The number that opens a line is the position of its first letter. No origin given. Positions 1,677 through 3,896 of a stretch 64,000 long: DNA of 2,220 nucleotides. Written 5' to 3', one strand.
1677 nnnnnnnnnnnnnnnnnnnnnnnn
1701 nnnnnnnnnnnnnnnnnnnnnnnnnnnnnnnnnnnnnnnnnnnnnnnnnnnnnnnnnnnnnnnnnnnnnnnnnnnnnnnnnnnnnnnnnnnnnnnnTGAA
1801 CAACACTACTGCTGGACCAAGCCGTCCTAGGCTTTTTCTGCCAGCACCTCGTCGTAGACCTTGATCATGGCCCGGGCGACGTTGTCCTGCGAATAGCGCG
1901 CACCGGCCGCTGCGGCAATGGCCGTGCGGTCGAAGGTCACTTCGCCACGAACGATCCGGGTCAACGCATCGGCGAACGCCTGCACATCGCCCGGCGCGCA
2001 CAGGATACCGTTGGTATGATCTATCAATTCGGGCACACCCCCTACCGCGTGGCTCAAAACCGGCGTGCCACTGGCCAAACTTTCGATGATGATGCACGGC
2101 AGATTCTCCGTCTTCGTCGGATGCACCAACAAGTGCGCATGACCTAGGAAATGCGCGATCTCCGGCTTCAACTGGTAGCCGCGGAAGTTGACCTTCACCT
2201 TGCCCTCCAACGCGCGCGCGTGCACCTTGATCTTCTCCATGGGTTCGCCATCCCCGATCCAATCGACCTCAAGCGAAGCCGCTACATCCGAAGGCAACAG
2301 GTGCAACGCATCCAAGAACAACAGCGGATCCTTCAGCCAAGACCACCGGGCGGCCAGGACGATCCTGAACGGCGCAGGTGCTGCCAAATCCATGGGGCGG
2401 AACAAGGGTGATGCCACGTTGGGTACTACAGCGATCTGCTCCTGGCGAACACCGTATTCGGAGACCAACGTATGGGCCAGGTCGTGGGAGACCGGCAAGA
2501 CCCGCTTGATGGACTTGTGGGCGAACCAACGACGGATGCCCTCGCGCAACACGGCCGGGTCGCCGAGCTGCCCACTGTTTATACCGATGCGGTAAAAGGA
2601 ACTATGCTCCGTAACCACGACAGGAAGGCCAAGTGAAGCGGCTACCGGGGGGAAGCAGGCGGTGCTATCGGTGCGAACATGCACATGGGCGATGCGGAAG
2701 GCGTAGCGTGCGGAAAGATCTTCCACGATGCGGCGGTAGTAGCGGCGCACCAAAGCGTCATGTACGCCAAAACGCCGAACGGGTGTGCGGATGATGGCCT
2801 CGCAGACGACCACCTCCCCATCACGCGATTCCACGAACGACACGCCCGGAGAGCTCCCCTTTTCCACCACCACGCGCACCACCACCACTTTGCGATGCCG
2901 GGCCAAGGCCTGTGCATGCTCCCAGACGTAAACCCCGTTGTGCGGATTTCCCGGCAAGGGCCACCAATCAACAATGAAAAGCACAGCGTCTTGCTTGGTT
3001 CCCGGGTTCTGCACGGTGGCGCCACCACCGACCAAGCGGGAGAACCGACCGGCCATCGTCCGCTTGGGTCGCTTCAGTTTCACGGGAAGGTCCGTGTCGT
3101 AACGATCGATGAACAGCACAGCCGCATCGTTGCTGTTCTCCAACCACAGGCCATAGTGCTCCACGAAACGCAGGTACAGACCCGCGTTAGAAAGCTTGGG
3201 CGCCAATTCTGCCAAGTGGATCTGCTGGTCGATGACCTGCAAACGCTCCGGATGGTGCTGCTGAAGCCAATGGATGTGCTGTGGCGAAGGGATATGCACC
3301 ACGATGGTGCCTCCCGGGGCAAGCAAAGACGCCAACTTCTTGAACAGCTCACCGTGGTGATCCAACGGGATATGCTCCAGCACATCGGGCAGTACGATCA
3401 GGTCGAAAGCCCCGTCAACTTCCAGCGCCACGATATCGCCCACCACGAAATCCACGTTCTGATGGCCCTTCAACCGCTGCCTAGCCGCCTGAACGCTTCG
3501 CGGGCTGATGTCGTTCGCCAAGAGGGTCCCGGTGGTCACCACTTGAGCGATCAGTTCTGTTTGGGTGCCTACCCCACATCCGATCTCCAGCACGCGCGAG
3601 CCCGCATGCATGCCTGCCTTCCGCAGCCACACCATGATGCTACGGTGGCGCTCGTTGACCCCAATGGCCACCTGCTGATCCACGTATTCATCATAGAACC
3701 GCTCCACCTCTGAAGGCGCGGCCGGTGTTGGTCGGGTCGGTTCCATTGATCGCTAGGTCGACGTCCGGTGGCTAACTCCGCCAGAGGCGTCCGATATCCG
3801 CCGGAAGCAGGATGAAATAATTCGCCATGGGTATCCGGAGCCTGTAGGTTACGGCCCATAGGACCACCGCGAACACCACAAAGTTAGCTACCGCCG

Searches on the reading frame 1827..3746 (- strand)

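Call 27: search_protein_families(library=pfam, proteins=[window:1827-3746:-], max_evalue=0.001)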
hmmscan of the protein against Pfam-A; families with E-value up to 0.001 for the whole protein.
window:1827-3746:- (639 aa): 15 families
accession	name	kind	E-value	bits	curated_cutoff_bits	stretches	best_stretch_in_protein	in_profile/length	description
PF00534.26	Glycos_transf_1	-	2.1e-23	83.1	26.4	1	461-602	17-159/172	Glycosyl transferases group 1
PF13692.12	Glyco_trans_1_4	-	4.7e-23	82.4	27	1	461-599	3-140/142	Glycosyl transferases group 1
PF13649.12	Methyltransf_25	-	4.4e-18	66.2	27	1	52-146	1-97/97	Methyltransferase domain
PF08241.18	Methyltransf_11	-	5.8e-16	59.3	21.2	1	53-150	1-95/95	Methyltransferase domain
PF13489.12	Methyltransf_23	-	1.5e-15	57.8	27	1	47-165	21-133/164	Methyltransferase domain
PF13847.12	Methyltransf_31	-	1.5e-15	57.6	27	1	47-156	2-120/145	Methyltransferase domain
PF08242.18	Methyltransf_12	-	3.6e-15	56.9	30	1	53-148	1-98/98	Methyltransferase domain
PF13439.12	Glyco_transf_4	-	2.5e-13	50.8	28.5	1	272-443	6-164/170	Glycosyltransferase Family 4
PF05401.17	NodS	-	6.3e-09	36.4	24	1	34-150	31-144/201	Nodulation protein S (NodS)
PF02353.26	CMAS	-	7.8e-09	35.7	27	1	38-176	52-189/273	Mycolic acid cyclopropane synthetase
PF01135.25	PCMT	-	2.4e-07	31.2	20.3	1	23-160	51-183/210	Protein-L-isoaspartate(D-aspartate) O-methyltransferase (PCMT)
PF05175.20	MTS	-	4.1e-06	27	23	1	48-153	31-141/170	Methyltransferase small domain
PF20706.3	GT4-conflict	-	0.0001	21.8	26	1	458-579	196-324/385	Family 4 Glycosyltransferase in conflict systems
PF00891.24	Methyltransf_2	-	0.00012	22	22.3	1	23-150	36-164/210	O-methyltransferase domain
PF01739.24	CheR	-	0.00082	19.3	27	0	96-150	118-173/195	CheR methyltransferase, SAM binding domain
